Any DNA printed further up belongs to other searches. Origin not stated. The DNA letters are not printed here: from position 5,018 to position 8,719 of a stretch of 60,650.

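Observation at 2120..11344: Eight-gene translationally coupled operon joining a 2-oxoacid:ferredoxin oxidoreductase to HdrA-MvhD, HdrD-like and EtfAB modules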

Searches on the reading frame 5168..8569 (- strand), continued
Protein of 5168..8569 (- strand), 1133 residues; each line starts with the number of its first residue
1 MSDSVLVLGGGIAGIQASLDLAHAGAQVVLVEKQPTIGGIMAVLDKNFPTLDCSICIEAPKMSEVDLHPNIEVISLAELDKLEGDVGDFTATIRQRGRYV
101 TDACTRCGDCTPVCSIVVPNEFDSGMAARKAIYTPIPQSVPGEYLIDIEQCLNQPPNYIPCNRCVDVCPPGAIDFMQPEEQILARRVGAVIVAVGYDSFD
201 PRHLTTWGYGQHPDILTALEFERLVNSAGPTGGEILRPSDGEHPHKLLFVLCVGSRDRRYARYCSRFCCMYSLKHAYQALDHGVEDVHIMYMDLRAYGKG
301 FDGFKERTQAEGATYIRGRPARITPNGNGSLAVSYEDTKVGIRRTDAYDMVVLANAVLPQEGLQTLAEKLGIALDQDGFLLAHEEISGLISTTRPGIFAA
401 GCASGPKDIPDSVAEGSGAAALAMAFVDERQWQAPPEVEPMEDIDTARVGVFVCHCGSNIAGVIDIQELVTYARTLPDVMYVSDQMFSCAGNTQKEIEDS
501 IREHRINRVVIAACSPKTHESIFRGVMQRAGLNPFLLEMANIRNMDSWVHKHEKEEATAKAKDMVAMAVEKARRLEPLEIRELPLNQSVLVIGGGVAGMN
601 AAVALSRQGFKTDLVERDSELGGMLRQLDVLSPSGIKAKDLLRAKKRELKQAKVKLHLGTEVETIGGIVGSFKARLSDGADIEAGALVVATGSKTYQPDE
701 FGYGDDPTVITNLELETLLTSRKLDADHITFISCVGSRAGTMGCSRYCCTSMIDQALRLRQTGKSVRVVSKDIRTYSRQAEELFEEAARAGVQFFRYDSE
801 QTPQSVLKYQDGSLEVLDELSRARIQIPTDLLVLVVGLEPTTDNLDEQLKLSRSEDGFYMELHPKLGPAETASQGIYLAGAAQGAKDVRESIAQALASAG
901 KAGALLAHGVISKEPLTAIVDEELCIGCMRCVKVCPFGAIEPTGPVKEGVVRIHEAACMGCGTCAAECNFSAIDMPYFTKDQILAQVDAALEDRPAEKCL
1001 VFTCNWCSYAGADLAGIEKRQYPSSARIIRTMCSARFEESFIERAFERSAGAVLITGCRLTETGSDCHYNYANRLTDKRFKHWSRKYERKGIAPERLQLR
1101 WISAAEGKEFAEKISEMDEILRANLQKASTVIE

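Call 18: search_solved_structures(query=window:5168-8569:-, max_evalue=0.00001, show_alignments=2)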
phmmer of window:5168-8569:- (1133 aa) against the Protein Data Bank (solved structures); distinct sequences matched with E-value up to 0.00001: 16.
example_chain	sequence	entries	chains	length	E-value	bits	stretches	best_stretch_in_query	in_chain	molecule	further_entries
8rvu_a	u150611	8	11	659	3.9e-191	640.8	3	2-373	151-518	H(2):CoB-CoM heterodisulfide,ferredoxin reductase subunit A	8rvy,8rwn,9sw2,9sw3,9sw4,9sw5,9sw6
8rvv_A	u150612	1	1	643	3.9e-191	640.8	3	2-379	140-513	H(2):CoB-CoM heterodisulfide,ferredoxin reductase subunit A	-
5odc_A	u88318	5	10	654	9.2e-189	633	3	4-371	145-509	Heterodisulfide reductase, subunit A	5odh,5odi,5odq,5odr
7bkb_A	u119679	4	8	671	2.8e-186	624.8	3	5-422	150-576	CoB--CoM heterodisulfide reductase iron-sulfur subunit A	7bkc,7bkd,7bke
9sfi_A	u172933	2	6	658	3.9e-165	554.8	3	3-341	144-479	CoB--CoM heterodisulfide reductase iron-sulfur subunit A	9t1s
6tjr_A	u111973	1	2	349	4.9e-44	153.8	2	189-425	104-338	Fumarate reductase/succinate dehydrogenase flavoprotein domain protein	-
9sw2_D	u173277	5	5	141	2.4e-30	108.5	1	998-1123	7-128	F420-non-reducing hydrogenase iron-sulfur subunit D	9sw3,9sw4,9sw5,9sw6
5odc_D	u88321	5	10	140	8.3e-27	96.7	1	998-1116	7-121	Methyl-viologen reducing hydrogenase subunit D | Methyl-viologen reducing hydrogenase, subunit D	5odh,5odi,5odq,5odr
8rvu_F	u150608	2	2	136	1.3e-24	89.5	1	998-1121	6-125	Methyl viologen-reducing hydrogenase, subunit D-related protein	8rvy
8rvv_F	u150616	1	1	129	1.4e-24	89.3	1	998-1120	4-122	Methyl viologen-reducing hydrogenase, subunit D-related protein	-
7bkb_F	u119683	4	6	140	9.2e-21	76.7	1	998-1115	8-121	F420-non-reducing hydrogenase subunit D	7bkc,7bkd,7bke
9sfi_K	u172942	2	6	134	3.9e-17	64.7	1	999-1120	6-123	F420-non-reducing hydrogenase subunit delta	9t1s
9sw6_H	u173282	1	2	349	5.9e-08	34.3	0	917-977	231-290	Tungsten formylmethanofuran dehydrogenase, subunit F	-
5t5i_F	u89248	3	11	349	1.2e-07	33.3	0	917-976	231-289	Tungsten formylmethanofuran dehydrogenase subunit fwdF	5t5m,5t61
4zn0_A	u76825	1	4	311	8e-07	30.5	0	588-694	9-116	Thioredoxin reductase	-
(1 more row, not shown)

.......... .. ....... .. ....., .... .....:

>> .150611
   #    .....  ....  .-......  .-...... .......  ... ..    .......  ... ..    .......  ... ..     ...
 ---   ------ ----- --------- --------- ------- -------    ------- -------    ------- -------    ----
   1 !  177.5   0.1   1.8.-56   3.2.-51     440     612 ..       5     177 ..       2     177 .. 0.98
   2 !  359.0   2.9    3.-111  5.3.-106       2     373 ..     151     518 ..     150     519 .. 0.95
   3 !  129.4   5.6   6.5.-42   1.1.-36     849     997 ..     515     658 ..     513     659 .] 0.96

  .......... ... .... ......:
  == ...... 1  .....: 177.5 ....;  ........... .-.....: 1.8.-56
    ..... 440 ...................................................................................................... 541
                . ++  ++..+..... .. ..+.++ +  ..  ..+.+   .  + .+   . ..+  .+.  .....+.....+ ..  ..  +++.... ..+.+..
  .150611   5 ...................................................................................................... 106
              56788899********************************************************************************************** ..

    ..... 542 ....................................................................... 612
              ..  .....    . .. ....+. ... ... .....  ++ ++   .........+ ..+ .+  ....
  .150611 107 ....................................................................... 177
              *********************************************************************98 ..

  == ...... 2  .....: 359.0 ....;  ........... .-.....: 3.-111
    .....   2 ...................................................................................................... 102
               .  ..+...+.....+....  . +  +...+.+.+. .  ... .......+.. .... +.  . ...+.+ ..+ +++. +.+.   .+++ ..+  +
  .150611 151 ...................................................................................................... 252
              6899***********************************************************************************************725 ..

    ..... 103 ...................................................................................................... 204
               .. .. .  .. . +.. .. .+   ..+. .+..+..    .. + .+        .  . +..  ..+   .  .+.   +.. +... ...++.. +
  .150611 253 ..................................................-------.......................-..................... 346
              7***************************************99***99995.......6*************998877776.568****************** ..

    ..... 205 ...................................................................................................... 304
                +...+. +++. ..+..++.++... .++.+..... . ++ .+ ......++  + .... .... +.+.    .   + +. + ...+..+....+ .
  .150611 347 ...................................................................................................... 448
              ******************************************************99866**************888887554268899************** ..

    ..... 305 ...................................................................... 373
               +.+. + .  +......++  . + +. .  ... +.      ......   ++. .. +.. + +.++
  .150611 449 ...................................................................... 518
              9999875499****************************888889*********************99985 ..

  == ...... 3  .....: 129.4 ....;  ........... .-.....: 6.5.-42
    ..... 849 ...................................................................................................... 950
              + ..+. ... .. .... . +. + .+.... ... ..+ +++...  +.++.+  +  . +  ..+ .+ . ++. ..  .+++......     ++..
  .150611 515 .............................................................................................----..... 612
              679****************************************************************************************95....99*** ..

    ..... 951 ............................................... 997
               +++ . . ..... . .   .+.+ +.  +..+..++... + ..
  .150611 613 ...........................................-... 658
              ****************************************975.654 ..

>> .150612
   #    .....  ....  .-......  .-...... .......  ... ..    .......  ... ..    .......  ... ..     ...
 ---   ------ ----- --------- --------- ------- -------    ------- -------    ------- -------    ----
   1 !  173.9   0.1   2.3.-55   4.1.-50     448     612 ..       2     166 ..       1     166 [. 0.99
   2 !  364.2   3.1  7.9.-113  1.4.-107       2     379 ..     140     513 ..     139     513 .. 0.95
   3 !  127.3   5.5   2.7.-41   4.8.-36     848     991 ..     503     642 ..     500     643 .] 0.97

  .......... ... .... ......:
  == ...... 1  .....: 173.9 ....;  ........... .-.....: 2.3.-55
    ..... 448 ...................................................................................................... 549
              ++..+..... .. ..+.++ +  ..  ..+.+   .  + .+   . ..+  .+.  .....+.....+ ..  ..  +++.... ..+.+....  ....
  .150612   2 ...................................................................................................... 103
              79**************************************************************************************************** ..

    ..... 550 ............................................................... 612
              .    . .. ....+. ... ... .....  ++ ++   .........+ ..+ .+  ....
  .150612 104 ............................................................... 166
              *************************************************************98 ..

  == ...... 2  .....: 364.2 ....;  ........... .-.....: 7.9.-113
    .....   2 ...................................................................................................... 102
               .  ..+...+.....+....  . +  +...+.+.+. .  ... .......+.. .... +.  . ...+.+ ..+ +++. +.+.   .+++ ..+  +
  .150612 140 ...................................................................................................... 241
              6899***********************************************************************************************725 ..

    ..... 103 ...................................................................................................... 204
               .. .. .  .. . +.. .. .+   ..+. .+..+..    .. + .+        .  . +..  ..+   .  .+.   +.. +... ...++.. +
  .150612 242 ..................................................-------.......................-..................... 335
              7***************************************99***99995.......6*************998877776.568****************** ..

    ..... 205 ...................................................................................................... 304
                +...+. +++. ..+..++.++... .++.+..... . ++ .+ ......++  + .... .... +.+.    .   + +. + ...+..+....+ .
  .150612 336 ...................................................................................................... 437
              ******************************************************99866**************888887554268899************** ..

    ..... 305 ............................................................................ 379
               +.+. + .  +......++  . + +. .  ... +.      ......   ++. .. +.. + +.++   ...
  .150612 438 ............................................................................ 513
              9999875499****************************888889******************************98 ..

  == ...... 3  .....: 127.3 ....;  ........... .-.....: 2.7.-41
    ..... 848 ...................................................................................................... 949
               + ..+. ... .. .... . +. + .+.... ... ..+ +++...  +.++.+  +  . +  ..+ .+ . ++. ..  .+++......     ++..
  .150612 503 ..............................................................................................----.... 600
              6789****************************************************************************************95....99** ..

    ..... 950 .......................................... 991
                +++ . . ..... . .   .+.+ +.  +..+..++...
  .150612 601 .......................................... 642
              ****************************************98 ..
